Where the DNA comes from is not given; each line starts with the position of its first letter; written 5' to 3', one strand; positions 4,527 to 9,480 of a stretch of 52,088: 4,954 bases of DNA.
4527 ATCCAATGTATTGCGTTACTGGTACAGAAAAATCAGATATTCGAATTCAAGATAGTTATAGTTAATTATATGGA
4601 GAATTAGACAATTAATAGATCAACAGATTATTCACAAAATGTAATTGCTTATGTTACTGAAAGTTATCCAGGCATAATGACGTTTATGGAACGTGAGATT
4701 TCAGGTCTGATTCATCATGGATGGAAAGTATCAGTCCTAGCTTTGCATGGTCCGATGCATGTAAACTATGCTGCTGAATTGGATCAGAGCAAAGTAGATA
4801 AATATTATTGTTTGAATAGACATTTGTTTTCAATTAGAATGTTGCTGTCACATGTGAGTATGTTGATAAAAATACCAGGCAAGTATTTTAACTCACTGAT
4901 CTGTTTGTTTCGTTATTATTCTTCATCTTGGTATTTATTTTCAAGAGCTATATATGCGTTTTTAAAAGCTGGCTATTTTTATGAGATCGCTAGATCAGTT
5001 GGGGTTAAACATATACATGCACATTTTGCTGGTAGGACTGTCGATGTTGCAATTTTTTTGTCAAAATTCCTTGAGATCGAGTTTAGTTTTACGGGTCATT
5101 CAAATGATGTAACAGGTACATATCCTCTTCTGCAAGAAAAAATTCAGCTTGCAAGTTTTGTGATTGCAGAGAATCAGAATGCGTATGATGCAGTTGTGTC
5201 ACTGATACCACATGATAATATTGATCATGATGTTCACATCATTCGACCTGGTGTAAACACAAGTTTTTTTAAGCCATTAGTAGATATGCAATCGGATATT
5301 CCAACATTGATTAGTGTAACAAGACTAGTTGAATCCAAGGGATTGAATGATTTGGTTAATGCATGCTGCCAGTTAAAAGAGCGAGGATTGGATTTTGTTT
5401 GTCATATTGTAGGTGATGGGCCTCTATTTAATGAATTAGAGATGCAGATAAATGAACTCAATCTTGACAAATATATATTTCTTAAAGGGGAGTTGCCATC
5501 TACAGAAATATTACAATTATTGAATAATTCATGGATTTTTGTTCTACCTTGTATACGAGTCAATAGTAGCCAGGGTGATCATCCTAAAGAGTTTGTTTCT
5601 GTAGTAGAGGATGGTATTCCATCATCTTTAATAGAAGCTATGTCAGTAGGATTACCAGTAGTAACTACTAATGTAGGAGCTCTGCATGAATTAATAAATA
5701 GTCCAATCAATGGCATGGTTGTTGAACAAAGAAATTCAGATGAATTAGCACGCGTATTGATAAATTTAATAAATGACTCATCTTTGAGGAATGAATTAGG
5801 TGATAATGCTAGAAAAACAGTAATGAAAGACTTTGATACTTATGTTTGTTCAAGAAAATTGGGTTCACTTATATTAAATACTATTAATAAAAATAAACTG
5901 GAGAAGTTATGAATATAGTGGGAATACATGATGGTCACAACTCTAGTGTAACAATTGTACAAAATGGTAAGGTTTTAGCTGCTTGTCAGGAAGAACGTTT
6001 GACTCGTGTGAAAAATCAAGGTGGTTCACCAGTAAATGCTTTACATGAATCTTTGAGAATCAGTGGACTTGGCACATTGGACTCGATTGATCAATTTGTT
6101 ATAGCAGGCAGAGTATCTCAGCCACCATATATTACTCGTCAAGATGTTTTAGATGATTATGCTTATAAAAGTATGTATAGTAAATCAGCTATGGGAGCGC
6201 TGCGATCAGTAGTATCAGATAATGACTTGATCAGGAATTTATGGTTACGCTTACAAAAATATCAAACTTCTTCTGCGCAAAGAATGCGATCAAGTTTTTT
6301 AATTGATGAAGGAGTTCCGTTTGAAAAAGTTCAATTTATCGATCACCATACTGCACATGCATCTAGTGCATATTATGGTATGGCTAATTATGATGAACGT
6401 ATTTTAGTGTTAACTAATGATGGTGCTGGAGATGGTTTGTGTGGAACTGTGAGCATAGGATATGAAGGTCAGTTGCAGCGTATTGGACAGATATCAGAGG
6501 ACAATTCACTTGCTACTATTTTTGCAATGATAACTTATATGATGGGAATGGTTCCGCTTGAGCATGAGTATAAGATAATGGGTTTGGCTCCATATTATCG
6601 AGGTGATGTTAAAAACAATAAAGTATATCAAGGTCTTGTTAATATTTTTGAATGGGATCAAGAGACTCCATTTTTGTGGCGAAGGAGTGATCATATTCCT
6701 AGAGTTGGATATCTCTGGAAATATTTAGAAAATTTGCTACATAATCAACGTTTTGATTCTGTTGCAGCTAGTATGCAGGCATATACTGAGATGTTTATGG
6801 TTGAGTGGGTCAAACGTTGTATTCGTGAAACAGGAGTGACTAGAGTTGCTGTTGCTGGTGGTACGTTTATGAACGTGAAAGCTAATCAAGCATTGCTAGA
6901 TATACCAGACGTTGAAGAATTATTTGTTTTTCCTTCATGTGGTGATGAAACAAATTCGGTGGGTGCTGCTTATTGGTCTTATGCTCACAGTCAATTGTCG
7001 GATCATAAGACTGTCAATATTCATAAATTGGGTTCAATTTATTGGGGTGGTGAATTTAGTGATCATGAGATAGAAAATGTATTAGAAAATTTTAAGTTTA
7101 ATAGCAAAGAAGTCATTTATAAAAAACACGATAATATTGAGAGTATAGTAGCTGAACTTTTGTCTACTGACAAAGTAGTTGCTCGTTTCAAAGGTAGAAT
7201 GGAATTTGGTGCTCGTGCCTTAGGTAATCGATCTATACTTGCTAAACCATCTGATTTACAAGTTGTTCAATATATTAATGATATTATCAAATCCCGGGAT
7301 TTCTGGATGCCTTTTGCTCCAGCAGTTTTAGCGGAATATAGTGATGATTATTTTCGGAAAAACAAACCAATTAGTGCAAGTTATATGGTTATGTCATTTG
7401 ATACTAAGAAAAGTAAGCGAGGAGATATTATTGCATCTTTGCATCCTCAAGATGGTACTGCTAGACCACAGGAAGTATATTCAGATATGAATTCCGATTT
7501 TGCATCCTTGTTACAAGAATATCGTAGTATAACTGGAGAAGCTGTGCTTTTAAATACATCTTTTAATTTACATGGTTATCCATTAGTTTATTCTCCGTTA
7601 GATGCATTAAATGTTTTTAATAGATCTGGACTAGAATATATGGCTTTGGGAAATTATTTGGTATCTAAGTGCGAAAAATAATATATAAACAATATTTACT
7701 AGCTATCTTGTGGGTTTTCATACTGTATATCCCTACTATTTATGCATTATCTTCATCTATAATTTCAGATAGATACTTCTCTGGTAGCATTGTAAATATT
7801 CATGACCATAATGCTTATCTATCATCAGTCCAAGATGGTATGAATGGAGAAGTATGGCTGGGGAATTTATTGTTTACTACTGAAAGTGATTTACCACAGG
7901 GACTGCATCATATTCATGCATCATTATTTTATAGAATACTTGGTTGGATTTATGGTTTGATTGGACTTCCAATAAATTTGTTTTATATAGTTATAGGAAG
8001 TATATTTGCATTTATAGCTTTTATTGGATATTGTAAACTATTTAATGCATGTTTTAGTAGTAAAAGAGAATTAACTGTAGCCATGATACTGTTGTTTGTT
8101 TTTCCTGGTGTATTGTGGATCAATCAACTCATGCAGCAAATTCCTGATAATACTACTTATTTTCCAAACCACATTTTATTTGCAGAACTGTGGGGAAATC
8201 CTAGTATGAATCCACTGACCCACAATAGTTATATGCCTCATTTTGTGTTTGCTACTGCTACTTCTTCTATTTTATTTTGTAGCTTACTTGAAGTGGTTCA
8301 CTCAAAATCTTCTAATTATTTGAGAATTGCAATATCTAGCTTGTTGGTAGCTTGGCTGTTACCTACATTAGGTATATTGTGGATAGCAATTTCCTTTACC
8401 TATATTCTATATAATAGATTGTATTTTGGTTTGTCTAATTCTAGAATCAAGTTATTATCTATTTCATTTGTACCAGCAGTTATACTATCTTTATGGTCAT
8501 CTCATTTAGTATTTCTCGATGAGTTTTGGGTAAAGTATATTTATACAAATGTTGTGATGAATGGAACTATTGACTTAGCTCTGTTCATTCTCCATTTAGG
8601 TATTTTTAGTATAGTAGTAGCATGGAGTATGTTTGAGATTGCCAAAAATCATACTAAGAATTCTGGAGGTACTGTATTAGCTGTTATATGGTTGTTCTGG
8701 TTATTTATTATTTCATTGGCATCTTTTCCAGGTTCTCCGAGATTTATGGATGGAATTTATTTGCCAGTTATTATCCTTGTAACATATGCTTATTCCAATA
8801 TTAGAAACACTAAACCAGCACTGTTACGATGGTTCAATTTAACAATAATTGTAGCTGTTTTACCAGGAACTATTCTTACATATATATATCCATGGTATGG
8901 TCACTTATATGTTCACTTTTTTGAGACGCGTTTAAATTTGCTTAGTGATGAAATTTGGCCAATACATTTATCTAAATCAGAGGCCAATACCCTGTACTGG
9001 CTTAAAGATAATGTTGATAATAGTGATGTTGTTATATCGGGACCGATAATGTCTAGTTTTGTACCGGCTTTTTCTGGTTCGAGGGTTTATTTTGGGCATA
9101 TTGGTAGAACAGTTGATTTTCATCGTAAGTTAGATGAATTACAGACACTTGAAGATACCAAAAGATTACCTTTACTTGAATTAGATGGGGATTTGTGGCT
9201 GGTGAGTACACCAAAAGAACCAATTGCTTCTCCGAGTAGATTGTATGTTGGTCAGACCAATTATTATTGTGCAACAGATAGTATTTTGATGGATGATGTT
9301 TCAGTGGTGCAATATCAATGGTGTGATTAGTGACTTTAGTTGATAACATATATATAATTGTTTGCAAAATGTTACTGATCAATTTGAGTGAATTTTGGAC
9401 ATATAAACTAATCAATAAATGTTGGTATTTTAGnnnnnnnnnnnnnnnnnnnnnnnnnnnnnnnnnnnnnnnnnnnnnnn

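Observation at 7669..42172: Seven GT-C-type polytopic membrane proteins in one locus, five of them not assignable to a known family by eye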

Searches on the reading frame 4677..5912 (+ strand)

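Call 5: search_protein_families(library=pfam, proteins=[window:4677-5912:+], max_evalue=0.001)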
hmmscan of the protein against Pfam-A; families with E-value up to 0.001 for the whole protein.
window:4677-5912:+ (411 aa): 3 families
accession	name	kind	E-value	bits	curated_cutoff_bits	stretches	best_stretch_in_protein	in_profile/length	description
PF00534.26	Glycos_transf_1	-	2.3e-33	115.6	26.4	1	208-380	15-171/172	Glycosyl transferases group 1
PF13692.12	Glyco_trans_1_4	-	1.9e-25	90.2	27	1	209-367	2-142/142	Glycosyl transferases group 1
PF13524.12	Glyco_trans_1_2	-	0.00023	21.6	25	1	238-386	13-133/144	Glycosyl transferase-like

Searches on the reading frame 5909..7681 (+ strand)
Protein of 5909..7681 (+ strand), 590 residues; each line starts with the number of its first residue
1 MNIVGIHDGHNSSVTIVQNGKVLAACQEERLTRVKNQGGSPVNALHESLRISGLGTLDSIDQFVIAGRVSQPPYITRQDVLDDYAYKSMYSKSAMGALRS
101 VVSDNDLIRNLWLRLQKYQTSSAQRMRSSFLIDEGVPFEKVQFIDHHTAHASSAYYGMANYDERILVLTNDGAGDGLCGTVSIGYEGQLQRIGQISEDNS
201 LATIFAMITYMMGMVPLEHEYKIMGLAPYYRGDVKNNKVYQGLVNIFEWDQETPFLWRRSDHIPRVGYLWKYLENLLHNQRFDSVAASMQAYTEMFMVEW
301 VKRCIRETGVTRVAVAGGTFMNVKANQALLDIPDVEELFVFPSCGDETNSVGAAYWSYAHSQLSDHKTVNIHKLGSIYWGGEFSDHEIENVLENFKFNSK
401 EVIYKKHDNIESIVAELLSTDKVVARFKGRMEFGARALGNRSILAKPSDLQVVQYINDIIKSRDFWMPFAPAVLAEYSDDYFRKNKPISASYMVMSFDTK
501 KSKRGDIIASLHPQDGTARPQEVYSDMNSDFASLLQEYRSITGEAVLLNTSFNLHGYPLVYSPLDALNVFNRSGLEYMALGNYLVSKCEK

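Call 5: search_protein_families(library=pfam, proteins=[window:5909-7681:+], max_evalue=0.001)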
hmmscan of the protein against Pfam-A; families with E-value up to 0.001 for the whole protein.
window:5909-7681:+ (590 aa): 3 families
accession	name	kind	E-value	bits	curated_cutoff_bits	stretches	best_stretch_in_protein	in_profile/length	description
PF16861.10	Carbam_trans_C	-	2.1e-56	190.6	27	1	415-587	1-170/170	Carbamoyltransferase C-terminus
PF02543.21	Carbam_trans_N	-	1.3e-32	114.1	24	1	3-354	2-345/346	Carbamoyltransferase N-terminus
PF22521.2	HypF_C_2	-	0.00096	19.4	27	0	269-323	153-207/241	Carbamoyltransferase, Kae1-like Domain, second subdomain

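Call 62: search_protein_families(library=ncbifam, proteins=[window:5909-7681:+], max_evalue=0.00001)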
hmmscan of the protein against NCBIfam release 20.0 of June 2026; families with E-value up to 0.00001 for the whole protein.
window:5909-7681:+ (590 aa): 1 family
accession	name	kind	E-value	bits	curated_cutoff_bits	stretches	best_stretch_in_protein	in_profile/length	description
NF041651.1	nodul_NodU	equivalog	4e-35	121.6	1000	1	274-557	262-527/556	nodulation protein NodU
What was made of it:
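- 5909..7681 (+): NodU/CmcH-type carbamoyltransferase; a second copy lies at 30120-31844. NodU-like by NCBIfam (call 62).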

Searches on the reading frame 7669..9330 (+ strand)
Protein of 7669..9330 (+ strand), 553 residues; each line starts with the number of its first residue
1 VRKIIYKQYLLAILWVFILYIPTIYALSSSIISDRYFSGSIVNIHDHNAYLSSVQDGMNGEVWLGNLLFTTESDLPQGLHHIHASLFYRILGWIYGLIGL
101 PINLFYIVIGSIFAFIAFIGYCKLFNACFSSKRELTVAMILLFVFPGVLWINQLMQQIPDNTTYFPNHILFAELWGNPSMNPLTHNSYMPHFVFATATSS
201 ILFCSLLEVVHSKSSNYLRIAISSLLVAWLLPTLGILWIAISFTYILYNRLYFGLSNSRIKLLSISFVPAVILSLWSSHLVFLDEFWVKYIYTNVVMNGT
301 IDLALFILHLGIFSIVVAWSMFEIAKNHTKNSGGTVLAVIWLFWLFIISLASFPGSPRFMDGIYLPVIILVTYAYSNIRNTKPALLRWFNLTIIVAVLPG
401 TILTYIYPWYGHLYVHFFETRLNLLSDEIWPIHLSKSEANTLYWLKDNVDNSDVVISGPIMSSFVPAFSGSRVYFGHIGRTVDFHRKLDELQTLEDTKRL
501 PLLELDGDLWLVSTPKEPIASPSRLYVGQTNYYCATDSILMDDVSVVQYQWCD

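Call 4: search_protein_families(library=pfam, proteins=[window:7669-9330:+], max_evalue=0.1)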
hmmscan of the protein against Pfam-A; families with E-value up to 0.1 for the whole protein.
window:7669-9330:+ (553 aa): 0 families

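Call 9: search_protein_families(library=ncbifam, proteins=[window:7669-9330:+], max_evalue=0.1)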
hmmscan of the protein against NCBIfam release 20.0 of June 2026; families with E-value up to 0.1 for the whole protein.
window:7669-9330:+ (553 aa): 0 families

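Call 11: search_solved_structures(query=window:7669-9330:+, max_evalue=10)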
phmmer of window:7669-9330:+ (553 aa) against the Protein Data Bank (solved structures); distinct sequences matched with E-value up to 10: 0.

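Call 13: find_homologous_proteins(query=window:7669-9330:+, max_evalue=0.001)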
Query window:7669-9330:+ (553 aa): 16 proteins with E <= 0.001 among 8000 candidates.
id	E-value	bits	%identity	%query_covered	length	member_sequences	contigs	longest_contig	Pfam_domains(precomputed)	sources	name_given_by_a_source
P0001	0.0e+0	1226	98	100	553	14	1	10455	-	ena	-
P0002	6.9e-208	710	55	100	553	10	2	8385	-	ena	-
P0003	1.8e-207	709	55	100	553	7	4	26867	-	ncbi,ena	-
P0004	8.2e-206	703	55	100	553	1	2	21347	-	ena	-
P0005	2.6e-202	692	53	100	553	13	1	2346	-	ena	-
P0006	2.9e-202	692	53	100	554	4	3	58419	-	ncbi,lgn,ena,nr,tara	ncbi:MAG: hypothetical protein CL789_04630 [Chloroflexi bacterium]|nr:hypothetical protein [Chlorofl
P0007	1.4e-200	686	54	100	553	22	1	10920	-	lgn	-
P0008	4.9e-195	668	52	100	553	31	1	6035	-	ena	-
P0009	4.8e-194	665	53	100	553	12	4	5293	-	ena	-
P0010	1.4e-180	620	52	100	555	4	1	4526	-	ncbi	-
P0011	2.3e-173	596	48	96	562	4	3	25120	-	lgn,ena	-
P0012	1.6e-169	584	54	86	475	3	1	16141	-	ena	-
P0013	2.1e-156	540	46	100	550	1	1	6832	-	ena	-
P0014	1.4e-131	458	55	67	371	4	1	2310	-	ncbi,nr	ncbi:MAG: hypothetical protein QF535_17060, partial [Anaerolineales bacterium]|nr:hypothetical prote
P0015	3.2e-127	444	51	68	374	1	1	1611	-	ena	-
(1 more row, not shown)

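Call 20: search_solved_structures(query=A1, max_evalue=10)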
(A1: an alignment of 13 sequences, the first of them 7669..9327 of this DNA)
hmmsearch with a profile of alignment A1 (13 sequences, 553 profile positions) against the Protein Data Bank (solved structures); distinct sequences matched with E-value up to 10: 0.

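Call 48: search_protein_families(library=pfam, alignment_id=A1, max_evalue=10)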
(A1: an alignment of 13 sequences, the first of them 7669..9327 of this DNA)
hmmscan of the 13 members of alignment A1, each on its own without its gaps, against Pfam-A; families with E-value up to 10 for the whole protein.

A. member 1, window:7669-9327:+ (553 aa): 1 family
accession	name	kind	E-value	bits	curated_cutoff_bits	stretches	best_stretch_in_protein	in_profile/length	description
PF11127.14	YgaP-like_TM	-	3.9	8.1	25.3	1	91-124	22-54/66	Inner membrane protein YgaP-like, transmembrane domain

B. families by the number of members that match (of 13 scanned): 10 families
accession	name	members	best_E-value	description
PF06127.16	Mpo1-like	2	0.0073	2-hydroxy-palmitic acid dioxygenase Mpo1-like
PF04211.18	MtrC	2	0.0087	Tetrahydromethanopterin S-methyltransferase, subunit C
PF10724.14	DUF2516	1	0.019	Protein of unknown function (DUF2516)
PF03358.20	FMN_red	1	0.15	NADPH-dependent FMN reductase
PF11676.13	DUF3272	1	0.2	Protein of unknown function (DUF3272)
PF07076.17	DUF1344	1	0.28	Protein of unknown function (DUF1344)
PF04335.19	VirB8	1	1.2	VirB8 protein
PF11127.14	YgaP-like_TM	1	3.9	Inner membrane protein YgaP-like, transmembrane domain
PF18159.6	S_4TM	1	5.7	SMODS-associating 4TM effector domain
PF19293.4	CdaA_N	1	7.2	CdaA N-terminal transmembrane domain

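Call 52: find_related_loci(query=A1, collection=metagenome_contigs, flank=10000)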
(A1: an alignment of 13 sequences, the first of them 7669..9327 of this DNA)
Query A1 (553 aa) in metagenome_contigs; peptide patterns used: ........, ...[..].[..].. (x = any residue, [..] = any of these).
135 stretches matched a pattern; 17 encode a relative of the query (tblastn E <= 1e-3); 17 distinct loci.
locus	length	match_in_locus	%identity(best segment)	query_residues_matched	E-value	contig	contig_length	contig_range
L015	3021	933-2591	56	1-553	0e+0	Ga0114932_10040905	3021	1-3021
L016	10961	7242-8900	53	1-553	0e+0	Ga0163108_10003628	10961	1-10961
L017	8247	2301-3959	53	1-553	0e+0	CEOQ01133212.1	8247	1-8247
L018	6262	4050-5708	53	1-553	0e+0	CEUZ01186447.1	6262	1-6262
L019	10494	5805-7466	53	1-553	0e+0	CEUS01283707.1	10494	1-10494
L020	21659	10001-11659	53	1-553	0e+0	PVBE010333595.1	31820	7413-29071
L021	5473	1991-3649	52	1-553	0e+0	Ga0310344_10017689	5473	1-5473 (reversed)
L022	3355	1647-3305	52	1-552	0e+0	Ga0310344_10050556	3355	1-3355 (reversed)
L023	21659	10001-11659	48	1-553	2e-175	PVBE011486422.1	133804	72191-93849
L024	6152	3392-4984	48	22-552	7e-173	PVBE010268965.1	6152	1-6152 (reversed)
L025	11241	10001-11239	56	1-413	9e-156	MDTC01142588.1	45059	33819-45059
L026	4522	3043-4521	48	1-495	1e-155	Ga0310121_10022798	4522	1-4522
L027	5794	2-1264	51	133-553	1e-138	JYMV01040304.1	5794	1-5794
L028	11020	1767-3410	40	10-552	1e-130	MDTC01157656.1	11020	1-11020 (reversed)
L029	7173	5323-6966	40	10-552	1e-130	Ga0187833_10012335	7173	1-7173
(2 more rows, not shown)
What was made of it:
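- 7669..9330 (+): 553-aa polytopic orphan membrane protein; possible GT-C, unresolved. The family is tiny: 16 clusters (call 13) and 17 metagenome loci (call 52).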
